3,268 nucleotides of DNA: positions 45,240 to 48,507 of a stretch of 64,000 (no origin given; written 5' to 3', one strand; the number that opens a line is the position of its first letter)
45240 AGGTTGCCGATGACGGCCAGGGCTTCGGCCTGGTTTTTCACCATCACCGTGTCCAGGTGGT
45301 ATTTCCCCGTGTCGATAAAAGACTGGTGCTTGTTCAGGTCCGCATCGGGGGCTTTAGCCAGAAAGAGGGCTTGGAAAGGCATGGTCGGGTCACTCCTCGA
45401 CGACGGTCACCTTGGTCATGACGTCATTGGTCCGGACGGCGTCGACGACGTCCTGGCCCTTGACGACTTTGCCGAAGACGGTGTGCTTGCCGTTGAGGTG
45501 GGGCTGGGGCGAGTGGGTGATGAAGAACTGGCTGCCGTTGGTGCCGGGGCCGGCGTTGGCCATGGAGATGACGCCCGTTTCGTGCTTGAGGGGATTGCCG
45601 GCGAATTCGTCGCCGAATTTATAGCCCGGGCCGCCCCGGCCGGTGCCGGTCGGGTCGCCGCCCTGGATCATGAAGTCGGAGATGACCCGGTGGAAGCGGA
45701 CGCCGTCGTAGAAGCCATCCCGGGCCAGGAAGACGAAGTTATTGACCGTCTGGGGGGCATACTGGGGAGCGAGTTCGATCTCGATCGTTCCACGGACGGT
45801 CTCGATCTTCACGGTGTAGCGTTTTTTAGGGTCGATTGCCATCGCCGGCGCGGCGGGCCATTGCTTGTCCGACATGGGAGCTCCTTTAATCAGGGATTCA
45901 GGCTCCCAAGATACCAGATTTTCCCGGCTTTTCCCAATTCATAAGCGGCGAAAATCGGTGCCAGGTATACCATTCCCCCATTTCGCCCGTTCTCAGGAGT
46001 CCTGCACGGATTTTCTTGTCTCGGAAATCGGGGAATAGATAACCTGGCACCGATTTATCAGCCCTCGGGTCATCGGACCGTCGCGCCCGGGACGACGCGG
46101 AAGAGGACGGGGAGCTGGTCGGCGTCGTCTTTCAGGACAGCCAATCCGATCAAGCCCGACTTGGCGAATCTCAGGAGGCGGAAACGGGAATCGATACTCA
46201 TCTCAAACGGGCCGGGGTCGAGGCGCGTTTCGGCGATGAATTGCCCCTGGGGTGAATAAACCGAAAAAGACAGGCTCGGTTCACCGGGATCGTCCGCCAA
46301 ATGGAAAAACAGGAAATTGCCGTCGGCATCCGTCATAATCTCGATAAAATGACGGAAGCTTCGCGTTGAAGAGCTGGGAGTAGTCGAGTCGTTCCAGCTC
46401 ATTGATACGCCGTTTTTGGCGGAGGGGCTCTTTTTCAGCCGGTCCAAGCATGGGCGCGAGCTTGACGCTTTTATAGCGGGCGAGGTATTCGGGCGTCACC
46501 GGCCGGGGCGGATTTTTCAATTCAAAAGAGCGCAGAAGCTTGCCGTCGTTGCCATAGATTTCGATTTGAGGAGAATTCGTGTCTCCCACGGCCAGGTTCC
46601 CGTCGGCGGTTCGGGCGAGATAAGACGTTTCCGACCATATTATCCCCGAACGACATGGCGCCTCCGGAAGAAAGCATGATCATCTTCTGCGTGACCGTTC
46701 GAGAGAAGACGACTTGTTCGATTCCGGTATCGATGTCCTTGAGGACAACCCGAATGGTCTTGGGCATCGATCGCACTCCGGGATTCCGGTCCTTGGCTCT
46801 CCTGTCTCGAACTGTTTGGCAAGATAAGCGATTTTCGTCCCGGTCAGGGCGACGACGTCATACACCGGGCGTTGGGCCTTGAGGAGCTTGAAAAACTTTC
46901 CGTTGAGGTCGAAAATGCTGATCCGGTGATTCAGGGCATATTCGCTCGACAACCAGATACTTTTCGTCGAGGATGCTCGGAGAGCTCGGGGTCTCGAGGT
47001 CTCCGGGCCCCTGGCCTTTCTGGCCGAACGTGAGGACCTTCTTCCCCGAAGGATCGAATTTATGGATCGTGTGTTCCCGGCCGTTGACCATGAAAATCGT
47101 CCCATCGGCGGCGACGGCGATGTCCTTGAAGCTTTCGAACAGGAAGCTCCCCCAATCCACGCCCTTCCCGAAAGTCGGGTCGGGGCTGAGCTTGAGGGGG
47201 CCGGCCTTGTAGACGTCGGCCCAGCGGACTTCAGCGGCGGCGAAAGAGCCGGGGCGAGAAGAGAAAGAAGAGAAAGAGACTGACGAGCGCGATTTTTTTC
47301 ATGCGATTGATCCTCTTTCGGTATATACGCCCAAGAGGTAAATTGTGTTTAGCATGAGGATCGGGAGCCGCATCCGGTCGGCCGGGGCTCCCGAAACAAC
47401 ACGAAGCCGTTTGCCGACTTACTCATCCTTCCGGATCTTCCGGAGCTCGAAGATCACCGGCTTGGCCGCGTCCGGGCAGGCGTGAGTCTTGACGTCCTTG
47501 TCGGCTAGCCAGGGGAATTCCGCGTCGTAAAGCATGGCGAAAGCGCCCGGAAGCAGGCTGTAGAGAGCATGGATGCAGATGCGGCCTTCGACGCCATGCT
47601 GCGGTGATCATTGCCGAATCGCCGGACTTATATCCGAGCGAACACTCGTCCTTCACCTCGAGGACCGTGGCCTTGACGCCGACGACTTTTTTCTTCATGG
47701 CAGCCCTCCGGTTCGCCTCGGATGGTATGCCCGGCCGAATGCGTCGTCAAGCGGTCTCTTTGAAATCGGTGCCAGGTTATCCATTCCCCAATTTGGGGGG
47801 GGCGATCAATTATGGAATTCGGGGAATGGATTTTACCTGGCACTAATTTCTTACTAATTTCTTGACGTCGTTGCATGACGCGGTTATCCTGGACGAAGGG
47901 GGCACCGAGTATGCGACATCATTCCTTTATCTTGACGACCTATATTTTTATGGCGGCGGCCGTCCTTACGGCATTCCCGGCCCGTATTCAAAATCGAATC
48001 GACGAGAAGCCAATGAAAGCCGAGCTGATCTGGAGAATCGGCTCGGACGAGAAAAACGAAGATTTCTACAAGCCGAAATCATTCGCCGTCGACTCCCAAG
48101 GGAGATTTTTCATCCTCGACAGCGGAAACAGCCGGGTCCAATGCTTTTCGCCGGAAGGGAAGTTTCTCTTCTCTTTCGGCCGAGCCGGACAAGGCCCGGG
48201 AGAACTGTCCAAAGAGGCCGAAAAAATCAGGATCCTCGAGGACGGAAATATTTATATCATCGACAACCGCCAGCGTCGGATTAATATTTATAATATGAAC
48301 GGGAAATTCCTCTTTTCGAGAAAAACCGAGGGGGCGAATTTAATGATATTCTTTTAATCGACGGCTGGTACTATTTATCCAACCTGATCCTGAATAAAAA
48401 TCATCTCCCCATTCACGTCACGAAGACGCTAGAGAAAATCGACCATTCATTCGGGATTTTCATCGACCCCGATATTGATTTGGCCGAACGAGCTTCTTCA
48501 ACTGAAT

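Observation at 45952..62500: Family of five intergenic inverted-repeat elements, each sitting just upstream of a gene start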

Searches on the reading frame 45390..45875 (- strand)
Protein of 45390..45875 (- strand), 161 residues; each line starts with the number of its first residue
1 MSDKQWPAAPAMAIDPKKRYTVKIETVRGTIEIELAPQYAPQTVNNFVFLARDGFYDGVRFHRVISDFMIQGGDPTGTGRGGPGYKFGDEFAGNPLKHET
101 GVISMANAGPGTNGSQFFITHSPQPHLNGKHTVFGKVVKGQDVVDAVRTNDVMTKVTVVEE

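Call 25: search_protein_families(library=pfam, proteins=[window:45390-45875:-], max_evalue=0.001)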
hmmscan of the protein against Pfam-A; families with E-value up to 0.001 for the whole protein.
window:45390-45875:- (161 aa): 1 family
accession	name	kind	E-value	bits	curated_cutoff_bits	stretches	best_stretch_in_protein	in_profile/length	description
PF00160.26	Pro_isomerase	-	4.9e-49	167.1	21.7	1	22-153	2-143/159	Cyclophilin type peptidyl-prolyl cis-trans isomerase/CLD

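Call 75: find_encoding_contigs(protein=window:45390-45875:-, flank=10000, max_places=5)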
Protein window:45390-45875:- (161 aa): no gene with exactly this product is on record in the collection.

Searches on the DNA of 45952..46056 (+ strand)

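Call 95: search_dna_similar(query=window:45952-46056:+, collection=phages, mode=distant, max_evalue=0.001, max_rows=5)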
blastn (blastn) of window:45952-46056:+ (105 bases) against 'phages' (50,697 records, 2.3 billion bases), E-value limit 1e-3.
No match.

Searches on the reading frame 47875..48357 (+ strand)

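Call 25: search_protein_families(library=pfam, proteins=[window:47875-48357:+], max_evalue=0.001)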
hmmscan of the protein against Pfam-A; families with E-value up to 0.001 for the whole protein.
window:47875-48357:+ (160 aa): 2 families
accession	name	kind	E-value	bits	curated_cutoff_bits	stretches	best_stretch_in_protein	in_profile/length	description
PF17170.10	DUF5128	-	1.2e-09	38.3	22.9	1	74-149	52-128/321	6-bladed beta-propeller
PF01436.27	NHL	-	1.3e-09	38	20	1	64-91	1-28/28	NHL repeat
